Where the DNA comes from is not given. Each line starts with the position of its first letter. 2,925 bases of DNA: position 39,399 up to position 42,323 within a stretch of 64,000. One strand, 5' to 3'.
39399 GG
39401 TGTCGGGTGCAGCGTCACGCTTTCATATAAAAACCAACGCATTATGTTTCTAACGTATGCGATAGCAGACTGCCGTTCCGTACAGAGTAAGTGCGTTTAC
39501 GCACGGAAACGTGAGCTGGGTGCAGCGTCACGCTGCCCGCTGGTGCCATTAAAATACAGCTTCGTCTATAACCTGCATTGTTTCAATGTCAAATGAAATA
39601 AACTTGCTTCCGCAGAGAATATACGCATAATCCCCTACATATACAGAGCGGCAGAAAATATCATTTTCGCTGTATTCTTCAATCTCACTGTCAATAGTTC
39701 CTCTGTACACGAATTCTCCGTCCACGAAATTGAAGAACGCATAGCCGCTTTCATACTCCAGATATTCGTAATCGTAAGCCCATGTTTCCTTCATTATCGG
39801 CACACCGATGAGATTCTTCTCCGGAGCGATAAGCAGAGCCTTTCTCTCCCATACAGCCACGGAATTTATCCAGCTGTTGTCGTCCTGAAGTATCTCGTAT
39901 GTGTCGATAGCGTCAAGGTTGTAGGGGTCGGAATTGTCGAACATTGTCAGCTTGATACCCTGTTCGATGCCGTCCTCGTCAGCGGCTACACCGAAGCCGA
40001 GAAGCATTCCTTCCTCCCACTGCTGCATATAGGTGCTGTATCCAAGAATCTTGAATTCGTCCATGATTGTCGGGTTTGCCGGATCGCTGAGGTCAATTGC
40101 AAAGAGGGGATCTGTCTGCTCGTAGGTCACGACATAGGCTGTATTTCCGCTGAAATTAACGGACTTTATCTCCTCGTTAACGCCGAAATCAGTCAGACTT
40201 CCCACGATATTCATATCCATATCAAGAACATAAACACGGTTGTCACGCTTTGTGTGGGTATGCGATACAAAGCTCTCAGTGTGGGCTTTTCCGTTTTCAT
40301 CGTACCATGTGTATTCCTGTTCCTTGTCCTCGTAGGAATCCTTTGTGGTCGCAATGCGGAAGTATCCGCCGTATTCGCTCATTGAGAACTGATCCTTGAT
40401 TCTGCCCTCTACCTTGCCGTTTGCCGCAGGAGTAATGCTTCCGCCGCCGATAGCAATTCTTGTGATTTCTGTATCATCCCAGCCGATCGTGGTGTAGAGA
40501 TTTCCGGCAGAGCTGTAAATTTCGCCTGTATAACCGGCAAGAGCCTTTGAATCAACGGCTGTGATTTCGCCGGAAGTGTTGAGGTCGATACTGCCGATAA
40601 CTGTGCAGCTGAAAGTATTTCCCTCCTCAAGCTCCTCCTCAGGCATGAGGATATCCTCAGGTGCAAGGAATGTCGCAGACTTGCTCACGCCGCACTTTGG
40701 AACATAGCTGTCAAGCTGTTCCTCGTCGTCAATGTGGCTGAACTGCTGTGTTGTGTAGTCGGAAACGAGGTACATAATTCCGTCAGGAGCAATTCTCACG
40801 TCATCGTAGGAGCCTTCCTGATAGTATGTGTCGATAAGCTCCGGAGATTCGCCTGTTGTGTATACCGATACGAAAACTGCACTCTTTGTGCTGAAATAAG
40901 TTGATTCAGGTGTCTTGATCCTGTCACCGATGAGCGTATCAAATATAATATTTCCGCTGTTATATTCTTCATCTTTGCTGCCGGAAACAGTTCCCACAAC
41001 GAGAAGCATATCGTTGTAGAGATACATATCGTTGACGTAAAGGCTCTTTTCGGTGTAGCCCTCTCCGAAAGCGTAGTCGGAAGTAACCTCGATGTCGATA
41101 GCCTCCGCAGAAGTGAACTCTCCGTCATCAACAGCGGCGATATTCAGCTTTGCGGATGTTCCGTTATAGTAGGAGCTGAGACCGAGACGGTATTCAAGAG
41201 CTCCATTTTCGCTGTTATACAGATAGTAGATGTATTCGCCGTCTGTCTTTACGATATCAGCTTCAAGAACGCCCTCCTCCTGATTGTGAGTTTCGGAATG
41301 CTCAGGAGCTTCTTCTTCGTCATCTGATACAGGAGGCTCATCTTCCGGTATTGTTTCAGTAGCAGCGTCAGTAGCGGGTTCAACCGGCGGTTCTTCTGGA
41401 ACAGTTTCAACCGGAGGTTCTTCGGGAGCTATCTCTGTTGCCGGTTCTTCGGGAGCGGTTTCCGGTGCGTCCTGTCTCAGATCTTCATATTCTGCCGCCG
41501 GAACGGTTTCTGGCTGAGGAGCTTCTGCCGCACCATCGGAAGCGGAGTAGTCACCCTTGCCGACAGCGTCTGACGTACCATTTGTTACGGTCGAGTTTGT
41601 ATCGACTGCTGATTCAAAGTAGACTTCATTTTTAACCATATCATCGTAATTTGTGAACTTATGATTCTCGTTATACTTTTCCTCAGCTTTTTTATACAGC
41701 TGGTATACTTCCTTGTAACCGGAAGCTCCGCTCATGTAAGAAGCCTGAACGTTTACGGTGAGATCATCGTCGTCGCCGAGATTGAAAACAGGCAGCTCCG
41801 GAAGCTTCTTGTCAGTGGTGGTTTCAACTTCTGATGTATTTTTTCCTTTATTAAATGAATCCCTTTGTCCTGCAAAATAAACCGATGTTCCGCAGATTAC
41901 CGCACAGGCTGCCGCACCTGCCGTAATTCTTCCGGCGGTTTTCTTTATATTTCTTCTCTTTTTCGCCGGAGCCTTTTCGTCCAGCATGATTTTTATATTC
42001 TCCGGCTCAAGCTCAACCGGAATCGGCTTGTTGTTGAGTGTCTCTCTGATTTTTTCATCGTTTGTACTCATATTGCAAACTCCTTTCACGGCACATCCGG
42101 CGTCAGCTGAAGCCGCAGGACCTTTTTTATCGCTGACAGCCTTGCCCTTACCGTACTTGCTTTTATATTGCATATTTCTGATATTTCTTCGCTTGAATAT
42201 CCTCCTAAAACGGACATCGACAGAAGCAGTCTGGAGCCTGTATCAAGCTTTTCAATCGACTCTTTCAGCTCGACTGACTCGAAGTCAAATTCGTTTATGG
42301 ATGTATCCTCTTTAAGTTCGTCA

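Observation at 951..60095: A combinatorial mosaic of short repeat modules fills at least 14 intergenic gaps (about 3.3 kb, about 5% of the window)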

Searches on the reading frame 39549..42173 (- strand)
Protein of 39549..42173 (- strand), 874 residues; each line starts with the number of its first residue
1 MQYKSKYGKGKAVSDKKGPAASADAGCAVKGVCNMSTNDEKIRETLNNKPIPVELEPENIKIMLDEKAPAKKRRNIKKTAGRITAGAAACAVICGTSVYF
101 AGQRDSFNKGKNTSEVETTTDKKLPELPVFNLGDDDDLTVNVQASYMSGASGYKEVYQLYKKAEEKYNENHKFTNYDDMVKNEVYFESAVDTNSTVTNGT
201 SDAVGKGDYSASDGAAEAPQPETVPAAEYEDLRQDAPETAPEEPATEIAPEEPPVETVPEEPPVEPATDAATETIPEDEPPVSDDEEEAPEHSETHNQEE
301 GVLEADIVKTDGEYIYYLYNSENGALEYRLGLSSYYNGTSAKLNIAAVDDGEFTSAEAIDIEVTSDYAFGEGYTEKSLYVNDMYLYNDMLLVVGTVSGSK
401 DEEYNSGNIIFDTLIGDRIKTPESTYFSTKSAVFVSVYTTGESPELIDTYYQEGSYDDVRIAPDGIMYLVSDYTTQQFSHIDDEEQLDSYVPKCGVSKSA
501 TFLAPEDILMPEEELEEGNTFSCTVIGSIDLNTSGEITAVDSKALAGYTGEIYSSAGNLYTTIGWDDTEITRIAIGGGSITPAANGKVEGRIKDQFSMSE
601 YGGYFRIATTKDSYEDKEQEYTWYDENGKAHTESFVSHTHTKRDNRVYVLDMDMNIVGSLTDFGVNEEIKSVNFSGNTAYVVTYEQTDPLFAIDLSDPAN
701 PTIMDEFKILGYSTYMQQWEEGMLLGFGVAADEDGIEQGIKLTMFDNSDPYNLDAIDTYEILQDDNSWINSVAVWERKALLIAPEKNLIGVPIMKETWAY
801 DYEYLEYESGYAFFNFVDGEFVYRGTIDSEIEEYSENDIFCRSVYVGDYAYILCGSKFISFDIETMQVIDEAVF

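Call 11: search_protein_families(library=pfam, proteins=[window:39549-42173:-])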
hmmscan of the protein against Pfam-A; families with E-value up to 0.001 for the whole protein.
window:39549-42173:- (874 aa): 1 family
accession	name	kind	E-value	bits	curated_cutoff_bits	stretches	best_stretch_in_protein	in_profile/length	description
PF09826.15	Beta_propel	-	4.3e-113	379.2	22.4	1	292-866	1-495/495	Beta propeller domain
